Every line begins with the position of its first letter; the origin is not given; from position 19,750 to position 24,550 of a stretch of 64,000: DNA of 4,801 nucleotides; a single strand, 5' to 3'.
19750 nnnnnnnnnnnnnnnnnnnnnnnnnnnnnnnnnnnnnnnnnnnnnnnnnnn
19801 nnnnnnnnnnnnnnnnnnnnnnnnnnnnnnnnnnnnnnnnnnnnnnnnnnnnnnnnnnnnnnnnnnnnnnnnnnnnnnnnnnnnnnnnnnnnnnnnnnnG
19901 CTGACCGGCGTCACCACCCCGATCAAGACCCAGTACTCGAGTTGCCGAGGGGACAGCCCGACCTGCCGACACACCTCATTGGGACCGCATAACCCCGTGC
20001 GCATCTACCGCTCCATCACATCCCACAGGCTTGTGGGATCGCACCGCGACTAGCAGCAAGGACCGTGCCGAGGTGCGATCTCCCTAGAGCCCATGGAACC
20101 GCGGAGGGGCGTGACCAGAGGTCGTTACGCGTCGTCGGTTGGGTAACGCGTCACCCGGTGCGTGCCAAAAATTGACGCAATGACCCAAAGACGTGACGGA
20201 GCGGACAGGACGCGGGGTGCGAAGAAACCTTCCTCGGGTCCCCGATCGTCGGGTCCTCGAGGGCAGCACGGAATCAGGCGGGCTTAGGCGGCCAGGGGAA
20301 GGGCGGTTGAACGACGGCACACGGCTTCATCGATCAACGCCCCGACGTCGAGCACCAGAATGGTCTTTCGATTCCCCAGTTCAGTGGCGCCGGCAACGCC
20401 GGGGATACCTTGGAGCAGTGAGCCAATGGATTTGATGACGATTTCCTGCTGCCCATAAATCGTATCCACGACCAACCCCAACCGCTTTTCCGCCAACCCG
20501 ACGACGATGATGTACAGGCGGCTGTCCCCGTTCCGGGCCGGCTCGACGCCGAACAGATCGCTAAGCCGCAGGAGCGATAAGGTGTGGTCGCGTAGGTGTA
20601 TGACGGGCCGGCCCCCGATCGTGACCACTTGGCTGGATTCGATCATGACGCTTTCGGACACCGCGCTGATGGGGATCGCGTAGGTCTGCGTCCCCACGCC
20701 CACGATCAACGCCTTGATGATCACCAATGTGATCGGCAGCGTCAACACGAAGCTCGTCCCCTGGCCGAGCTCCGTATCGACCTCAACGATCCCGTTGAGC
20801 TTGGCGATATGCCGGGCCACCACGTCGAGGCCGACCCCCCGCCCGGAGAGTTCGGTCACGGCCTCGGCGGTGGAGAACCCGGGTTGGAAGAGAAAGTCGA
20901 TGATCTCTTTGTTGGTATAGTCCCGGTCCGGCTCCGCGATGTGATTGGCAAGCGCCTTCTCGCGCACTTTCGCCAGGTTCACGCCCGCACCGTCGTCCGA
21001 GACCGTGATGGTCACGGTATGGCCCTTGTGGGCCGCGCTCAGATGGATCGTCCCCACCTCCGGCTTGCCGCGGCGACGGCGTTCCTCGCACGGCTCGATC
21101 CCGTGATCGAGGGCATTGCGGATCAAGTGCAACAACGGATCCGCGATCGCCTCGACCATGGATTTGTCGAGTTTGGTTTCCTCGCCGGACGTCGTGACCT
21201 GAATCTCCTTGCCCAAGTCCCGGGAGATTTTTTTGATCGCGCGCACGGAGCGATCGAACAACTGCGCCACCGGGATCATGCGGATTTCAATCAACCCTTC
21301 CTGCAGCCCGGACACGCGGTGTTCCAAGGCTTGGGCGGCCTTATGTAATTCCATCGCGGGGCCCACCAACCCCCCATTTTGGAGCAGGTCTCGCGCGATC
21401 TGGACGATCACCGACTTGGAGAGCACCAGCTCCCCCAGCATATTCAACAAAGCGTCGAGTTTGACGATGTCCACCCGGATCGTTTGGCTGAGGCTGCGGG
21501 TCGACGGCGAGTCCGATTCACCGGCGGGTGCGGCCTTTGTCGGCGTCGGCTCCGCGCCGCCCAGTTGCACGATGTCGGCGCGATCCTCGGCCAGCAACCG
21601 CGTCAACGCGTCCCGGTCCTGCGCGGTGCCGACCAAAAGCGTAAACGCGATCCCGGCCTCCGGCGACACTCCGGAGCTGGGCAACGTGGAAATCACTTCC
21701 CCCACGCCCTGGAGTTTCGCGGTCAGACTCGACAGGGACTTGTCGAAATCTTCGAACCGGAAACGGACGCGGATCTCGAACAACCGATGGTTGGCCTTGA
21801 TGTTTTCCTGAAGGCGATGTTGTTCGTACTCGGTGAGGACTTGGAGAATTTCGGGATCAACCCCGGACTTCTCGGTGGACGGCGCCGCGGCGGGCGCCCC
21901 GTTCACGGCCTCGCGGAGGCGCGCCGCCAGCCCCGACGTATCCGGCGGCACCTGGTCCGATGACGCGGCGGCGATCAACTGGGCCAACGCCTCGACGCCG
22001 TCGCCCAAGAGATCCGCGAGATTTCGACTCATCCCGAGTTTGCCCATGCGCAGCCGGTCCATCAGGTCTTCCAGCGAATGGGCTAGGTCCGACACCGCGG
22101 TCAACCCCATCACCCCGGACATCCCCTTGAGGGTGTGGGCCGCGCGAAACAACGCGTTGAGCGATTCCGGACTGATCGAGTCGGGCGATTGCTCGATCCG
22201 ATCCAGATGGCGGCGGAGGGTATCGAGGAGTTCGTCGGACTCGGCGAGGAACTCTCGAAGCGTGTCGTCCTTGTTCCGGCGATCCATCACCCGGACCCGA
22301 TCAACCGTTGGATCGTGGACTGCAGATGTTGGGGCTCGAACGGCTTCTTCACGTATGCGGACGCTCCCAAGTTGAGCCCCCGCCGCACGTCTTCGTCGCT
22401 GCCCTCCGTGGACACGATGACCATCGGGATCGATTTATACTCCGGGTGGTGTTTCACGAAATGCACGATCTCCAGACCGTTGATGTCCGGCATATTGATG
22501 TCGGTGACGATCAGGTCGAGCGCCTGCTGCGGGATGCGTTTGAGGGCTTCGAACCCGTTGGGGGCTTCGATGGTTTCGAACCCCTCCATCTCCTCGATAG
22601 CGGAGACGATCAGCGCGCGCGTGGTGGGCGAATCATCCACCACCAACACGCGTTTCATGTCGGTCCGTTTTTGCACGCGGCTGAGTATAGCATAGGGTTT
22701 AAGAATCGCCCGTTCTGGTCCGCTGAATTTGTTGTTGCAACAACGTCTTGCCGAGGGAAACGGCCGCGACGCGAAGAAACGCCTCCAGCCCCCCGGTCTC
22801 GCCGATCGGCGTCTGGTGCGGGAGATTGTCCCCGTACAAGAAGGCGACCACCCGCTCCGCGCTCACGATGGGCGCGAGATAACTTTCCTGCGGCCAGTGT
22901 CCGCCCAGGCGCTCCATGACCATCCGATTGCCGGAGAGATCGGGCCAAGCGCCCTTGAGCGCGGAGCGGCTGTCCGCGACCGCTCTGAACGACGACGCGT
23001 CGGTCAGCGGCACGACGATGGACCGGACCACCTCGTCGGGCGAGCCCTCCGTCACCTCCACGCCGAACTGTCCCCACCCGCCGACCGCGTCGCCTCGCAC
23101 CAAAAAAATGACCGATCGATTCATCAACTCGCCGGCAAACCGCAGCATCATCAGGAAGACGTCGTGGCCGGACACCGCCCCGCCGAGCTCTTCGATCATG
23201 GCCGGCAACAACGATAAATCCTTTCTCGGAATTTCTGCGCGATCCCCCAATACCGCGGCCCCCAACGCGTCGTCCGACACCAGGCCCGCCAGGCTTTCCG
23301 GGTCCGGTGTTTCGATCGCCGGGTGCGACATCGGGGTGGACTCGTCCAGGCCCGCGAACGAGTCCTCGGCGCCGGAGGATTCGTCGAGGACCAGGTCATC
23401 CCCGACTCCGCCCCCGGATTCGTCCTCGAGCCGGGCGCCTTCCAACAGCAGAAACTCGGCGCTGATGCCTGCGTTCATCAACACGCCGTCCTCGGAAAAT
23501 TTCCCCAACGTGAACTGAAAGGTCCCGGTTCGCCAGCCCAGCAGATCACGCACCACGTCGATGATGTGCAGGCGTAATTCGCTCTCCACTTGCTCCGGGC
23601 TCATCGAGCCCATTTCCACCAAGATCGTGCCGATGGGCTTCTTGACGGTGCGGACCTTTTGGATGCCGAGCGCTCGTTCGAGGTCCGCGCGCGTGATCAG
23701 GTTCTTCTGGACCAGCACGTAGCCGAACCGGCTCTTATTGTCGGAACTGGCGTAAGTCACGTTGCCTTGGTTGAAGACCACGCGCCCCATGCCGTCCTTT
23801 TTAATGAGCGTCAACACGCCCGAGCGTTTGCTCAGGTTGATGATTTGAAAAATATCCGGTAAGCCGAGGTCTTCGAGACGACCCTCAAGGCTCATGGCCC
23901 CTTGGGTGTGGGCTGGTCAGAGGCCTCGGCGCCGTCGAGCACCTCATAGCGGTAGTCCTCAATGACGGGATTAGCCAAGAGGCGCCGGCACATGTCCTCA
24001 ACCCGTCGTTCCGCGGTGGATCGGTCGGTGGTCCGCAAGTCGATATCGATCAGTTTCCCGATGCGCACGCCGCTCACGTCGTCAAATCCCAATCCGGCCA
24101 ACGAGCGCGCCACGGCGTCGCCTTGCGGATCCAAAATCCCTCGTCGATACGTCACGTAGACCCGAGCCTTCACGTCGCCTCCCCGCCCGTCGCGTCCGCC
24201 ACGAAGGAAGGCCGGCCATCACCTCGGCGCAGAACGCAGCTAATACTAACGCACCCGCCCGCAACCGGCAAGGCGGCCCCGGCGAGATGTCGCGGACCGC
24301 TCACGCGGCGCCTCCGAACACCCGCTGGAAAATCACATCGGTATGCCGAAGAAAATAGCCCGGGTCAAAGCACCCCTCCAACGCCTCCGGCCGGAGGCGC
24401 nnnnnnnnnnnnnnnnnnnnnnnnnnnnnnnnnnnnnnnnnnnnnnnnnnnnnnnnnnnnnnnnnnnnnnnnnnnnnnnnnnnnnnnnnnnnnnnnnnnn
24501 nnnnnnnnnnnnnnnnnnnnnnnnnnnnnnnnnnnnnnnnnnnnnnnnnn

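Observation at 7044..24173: A complete ~16 kb chemosensory gene cluster sits between purQ and purS of the purine-biosynthesis gene set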

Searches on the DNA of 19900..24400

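Call 87: search_rna_families(source=window, start=19900, end=24400, threshold=evalue, max_evalue=1)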
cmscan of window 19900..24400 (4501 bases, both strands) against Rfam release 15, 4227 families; matches with E-value up to 1: 1.
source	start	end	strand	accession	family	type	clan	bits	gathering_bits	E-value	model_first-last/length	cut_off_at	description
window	21658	21750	+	RF02647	Cis52_sRNA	Gene; sRNA;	-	20.2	56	0.93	1-179/179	no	Ruegeria cis52 sRNA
